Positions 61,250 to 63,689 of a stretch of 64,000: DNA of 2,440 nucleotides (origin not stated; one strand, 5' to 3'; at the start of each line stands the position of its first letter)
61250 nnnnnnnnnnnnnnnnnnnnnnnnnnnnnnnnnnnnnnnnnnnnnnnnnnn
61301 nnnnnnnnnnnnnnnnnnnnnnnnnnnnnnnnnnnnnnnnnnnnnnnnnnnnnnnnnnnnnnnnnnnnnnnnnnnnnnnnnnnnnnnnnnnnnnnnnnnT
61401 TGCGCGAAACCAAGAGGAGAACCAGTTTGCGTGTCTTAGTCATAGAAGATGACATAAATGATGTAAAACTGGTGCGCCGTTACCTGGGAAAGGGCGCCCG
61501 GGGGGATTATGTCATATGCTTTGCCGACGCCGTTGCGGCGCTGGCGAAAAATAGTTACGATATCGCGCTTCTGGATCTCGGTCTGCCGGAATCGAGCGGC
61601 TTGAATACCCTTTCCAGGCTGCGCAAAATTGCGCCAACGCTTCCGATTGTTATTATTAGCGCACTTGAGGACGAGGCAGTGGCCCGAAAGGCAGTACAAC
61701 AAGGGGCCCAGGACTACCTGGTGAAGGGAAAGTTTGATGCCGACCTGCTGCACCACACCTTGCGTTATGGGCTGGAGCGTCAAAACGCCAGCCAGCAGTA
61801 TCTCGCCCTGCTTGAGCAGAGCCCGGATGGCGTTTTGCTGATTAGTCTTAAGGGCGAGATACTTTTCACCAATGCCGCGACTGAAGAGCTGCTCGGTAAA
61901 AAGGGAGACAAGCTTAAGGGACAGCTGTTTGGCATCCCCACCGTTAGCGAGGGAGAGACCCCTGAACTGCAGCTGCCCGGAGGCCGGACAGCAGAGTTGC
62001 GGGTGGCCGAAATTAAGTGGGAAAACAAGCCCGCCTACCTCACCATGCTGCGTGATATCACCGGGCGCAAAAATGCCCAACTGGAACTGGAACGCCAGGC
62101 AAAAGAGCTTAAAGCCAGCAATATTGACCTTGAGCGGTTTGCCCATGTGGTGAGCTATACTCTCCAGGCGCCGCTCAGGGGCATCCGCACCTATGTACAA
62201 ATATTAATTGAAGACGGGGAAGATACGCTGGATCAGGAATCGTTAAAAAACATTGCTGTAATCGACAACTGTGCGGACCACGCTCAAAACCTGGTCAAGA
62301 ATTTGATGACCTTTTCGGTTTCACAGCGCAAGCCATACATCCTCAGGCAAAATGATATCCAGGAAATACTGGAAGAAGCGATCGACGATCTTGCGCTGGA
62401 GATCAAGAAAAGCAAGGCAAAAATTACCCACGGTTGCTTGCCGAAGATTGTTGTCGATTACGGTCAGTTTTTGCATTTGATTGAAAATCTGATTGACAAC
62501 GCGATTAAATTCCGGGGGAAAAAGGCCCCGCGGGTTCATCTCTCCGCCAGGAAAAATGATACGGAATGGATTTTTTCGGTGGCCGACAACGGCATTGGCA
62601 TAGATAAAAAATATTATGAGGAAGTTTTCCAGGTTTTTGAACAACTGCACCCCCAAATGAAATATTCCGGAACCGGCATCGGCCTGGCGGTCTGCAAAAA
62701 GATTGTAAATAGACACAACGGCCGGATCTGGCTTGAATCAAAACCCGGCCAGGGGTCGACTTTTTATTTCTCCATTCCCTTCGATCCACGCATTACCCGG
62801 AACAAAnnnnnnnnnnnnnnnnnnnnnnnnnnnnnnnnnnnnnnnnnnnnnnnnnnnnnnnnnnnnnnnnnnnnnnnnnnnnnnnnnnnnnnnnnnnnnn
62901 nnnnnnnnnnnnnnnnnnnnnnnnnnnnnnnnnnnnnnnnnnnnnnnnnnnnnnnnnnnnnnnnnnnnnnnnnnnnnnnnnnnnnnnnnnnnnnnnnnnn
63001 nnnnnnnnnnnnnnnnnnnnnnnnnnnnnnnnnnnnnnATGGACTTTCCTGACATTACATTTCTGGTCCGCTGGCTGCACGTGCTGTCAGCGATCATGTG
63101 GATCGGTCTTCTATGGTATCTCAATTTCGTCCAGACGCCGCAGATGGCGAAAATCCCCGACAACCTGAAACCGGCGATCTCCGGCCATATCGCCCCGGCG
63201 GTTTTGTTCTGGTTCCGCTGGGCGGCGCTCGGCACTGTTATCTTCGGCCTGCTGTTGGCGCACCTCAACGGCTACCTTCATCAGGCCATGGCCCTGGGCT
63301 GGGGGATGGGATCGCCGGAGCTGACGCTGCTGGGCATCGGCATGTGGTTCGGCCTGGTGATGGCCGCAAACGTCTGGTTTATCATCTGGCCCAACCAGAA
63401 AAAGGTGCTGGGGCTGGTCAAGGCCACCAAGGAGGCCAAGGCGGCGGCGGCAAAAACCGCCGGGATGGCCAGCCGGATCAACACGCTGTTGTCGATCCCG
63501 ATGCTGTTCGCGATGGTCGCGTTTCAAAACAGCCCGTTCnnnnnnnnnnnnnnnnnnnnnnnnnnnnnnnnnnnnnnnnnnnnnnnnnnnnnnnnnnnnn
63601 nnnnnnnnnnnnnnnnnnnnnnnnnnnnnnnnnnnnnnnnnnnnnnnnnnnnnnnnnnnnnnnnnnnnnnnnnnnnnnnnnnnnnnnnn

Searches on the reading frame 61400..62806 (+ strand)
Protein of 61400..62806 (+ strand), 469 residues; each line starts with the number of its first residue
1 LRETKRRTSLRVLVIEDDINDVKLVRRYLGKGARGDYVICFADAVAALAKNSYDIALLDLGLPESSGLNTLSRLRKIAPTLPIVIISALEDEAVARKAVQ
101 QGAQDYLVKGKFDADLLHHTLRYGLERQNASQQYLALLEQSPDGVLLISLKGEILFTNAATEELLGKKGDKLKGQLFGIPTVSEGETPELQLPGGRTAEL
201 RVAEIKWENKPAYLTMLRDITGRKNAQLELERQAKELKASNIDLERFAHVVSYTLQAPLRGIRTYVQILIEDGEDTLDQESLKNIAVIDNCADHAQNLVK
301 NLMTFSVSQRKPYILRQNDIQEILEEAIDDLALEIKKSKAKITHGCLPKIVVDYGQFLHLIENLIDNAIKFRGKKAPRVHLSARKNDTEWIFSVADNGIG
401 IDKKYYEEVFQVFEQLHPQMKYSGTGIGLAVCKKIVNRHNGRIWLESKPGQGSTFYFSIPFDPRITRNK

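Call 3: search_protein_families(library=pfam, proteins=[window:61400-62806:+], max_evalue=1)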
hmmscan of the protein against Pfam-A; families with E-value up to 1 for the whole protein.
window:61400-62806:+ (469 aa): 10 families
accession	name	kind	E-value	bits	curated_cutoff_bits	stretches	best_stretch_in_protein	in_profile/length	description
PF02518.31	HATPase_c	-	1.5e-27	96.7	26.4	1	356-462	5-110/111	Histidine kinase-, DNA gyrase B-, and HSP90-like ATPase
PF00072.30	Response_reg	-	7.8e-18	65.1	30.2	1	12-120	1-109/111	Response regulator receiver domain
PF00512.31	HisKA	-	2.9e-07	30.9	26.9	1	244-306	2-61/66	His Kinase A (phospho-acceptor) domain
PF00989.32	PAS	-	6.6e-07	29.8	22.6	1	133-177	2-46/113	PAS fold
PF13188.13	PAS_8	-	1.6e-05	25.1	21.8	1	133-177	2-47/65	PAS domain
PF14501.12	HATPase_c_5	-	0.00025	21.3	22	1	357-448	6-91/102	GHKL domain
PF08448.16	PAS_4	-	0.0038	17.9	23.1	1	138-177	1-40/110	PAS fold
PF13589.12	HATPase_c_3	-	0.0058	17.1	25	1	361-428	7-76/137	Histidine kinase-, DNA gyrase B-, and HSP90-like ATPase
PF13426.13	PAS_9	-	0.032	15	27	1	142-176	1-35/103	PAS domain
PF20360.3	DUF6655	-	0.075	12.7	27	1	28-84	76-129/259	Family of unknown function (DUF6655)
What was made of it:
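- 61427..62809 (+): REC-PAS-HisKA-HATPase sensor kinase-like gene, 460 aa, TTG start with a GAGGAG ribosome-binding site. The REC domain has the canonical acidic pair, Asp50, Ser and Lys. Pfam Response_reg 8e-18, PAS 7e-7, HisKA 3e-7, HATPase_c 1.5e-27 (call 3).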

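Call 4: search_protein_families(library=ncbifam, proteins=[window:61400-62806:+], max_evalue=1)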
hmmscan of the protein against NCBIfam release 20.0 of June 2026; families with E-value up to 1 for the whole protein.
window:61400-62806:+ (469 aa): 163 families (the best 25 are shown)
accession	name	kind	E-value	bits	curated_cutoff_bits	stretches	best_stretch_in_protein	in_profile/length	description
NF047465.1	hybrid_HK_LvrA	exception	1.6e-51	175.3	1200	2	229-460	585-817/819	hybrid histidine kinase/response regulator LvrA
TIGR02956.1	TMAO_torS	equivalog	2.3e-38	131.9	676.5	2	252-462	472-683/967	TMAO reductase system sensor histidine kinase/response regulator TorS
NF008302.0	PRK11091.1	equivalog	1.2e-36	126.2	838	2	190-460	232-504/779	aerobic respiration two-component sensor histidine kinase ArcB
NF046044.1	PnpS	equivalog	3.5e-35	121.8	400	1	126-460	49-390/390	two-component system histidine kinase PnpS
NF033092.0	HK_WalK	equivalog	2.7e-34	118.7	725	1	129-461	254-594/594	cell wall metabolism sensor histidine kinase WalK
NF041880.1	EPS_EpsF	equivalog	2.7e-33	115.2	900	2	233-460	262-492/492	response regulator EpsF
TIGR02966.1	phoR_proteo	equivalog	5.9e-33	114.3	334.2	1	129-458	3-332/333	phosphate regulon sensor histidine kinase PhoR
NF047874.1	MASE3_PAS_HK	subfamily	3.3e-32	112.1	560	2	198-461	353-625/655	MASE3 domain-containing sensor histidine kinase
NF006800.0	PRK09303.1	equivalog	1.3e-31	109.9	342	1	225-461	132-377/383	histidine kinase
NF008318.0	PRK11107.1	equivalog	1.8e-31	109.1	890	2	225-462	276-519/920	two-component sensor histidine kinase BarA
NF008468.0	PRK11360.1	equivalog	2.4e-31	108.8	646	1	215-464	372-611/616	two-component system sensor histidine kinase AtoS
NF038297.2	hybrid_HK_HrmK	equivalog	3.9e-30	105.1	725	2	212-464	203-460/607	hybrid histidine kinase/response regulator HrmK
NF045901.1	HisKinLetSLeg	equivalog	1.1e-29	103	1650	2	222-459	273-516/906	two-component system sensor histidine kinase LetS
NF011874.0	PRK15347.1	equivalog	1.4e-27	96.1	852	2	241-462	395-615/921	two component system sensor kinase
NF047466.1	hybrid_RR_LvrB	exception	3.8e-27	95.4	500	2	232-460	144-375/377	hybrid histidine kinase/response regulator LvrB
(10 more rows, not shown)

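Call 19: find_related_loci(query=window:61427-62806:+, collection=metagenome_contigs, flank=5000)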
Query window:61427-62806:+ (460 aa) in metagenome_contigs; peptide patterns used: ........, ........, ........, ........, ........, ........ (x = any residue, [..] = any of these).
527 stretches matched a pattern; 429 encode a relative of the query (tblastn E <= 1e-3); the best 80 are kept; 80 distinct loci.
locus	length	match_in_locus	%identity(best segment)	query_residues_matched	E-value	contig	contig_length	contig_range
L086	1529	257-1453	37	1-450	2e-96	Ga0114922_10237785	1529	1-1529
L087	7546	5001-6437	32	1-452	2e-74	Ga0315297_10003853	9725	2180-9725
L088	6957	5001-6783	48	1-451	3e-72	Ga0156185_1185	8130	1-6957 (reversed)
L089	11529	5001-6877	38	3-451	2e-71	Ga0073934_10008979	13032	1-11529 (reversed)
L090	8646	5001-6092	37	119-460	4e-69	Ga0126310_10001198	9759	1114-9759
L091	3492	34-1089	36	121-450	2e-69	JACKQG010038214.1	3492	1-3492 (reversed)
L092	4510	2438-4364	37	1-451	8e-68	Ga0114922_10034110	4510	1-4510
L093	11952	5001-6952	42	3-450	5e-67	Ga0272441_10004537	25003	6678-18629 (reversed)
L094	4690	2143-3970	43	1-451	7e-67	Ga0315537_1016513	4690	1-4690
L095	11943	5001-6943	38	1-451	2e-66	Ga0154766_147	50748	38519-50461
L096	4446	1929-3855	37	1-451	1e-66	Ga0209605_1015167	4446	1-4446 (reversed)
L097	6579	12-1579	48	1-451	5e-66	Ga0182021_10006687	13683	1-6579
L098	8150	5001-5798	43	192-460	3e-66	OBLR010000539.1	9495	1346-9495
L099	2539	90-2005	38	1-451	8e-67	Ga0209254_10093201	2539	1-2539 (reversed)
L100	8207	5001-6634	44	3-451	7e-66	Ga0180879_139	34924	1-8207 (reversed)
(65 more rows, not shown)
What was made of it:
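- Tried and rejected: The metagenome scan with the kinase gave below about 50% (call 19).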

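Call 58: search_protein_representatives(protein=window:61427-62806:+)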
Query: 460 residues. Proteins with E-value up to 0.001 (for the whole library): 1343848; up to 1e-10: 669260; up to 1e-30: 73527. The best 150 are listed.
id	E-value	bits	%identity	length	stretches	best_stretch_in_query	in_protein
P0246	2.0e-109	382.6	41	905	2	124-452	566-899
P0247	5.8e-103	361.3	40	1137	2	206-454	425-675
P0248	3.0e-102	358.9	38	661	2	209-450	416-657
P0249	2.7e-95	336.0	39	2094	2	201-452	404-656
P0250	6.4e-95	334.8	42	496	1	2-451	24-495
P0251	8.2e-93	327.8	35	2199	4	193-456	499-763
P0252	4.8e-92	325.3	47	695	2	205-452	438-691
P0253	1.0e-91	324.3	36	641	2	3-452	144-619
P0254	2.5e-91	322.9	41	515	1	3-452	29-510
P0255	2.8e-91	322.8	39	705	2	217-451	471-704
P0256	1.0e-89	317.7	42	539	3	199-451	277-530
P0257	1.2e-89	317.4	40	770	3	189-452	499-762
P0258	5.7e-89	315.2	34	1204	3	190-444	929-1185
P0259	9.0e-89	314.5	43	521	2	203-452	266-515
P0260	3.9e-88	312.4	41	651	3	203-377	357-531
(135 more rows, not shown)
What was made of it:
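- Tried and rejected: The exhaustive search gave at most 47% (call 58).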

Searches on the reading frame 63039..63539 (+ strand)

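Call 3: search_protein_families(library=pfam, proteins=[window:63039-63539:+], max_evalue=1)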
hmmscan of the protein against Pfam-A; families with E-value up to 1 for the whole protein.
window:63039-63539:+ (167 aa): 2 families
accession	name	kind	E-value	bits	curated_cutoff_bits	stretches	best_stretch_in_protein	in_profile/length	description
PF06181.16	Urate_ox_N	-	2.1e-16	60.7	26.9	2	97-161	173-237/295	Urate oxidase N-terminal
PF10027.14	DUF2269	-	0.94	10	28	0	9-161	2-141/150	Predicted integral membrane protein (DUF2269)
